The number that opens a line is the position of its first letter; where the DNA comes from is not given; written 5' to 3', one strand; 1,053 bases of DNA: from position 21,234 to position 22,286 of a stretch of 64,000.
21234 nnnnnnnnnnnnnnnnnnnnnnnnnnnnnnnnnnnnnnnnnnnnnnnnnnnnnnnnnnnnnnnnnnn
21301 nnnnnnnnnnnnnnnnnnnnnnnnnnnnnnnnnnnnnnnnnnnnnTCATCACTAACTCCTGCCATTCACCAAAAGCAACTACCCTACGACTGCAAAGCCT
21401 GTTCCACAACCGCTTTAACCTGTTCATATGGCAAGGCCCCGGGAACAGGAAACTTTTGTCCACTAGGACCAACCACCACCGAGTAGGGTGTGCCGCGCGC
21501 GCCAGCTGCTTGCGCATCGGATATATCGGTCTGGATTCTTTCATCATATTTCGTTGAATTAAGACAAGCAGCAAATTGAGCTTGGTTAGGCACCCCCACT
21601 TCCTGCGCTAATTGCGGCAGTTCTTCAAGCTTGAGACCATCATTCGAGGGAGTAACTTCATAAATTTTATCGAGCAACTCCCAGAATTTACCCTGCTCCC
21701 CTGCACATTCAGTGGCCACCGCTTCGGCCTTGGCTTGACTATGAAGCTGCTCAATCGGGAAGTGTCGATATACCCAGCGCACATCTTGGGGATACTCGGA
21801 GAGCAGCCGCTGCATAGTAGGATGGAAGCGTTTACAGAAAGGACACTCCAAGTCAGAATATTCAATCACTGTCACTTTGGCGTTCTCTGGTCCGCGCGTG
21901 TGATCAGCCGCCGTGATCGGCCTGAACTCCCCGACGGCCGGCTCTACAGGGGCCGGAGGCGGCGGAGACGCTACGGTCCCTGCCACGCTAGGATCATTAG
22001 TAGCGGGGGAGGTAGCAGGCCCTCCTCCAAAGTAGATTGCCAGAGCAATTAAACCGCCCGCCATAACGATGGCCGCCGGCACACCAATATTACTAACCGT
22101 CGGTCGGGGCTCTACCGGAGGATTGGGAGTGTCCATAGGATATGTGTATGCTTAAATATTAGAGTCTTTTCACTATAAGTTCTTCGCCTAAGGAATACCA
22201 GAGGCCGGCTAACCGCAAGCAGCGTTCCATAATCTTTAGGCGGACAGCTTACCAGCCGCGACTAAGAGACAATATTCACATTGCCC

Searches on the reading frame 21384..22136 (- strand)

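Call 22: search_protein_families(library=pfam, proteins=[window:21384-22136:-], max_evalue=0.00001)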
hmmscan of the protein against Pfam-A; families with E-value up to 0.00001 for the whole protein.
window:21384-22136:- (250 aa): 3 families
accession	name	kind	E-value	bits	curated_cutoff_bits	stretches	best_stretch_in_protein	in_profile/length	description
PF13462.12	Thioredoxin_4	-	4.4e-23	82.7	23.2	1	77-217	4-141/165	Thioredoxin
PF01323.26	DSBA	-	3.6e-17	63.2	25.6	1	89-242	1-188/191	DSBA-like thioredoxin domain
PF13098.12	Thioredoxin_2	-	5.1e-07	30.4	27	1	85-243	4-103/104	Thioredoxin-like domain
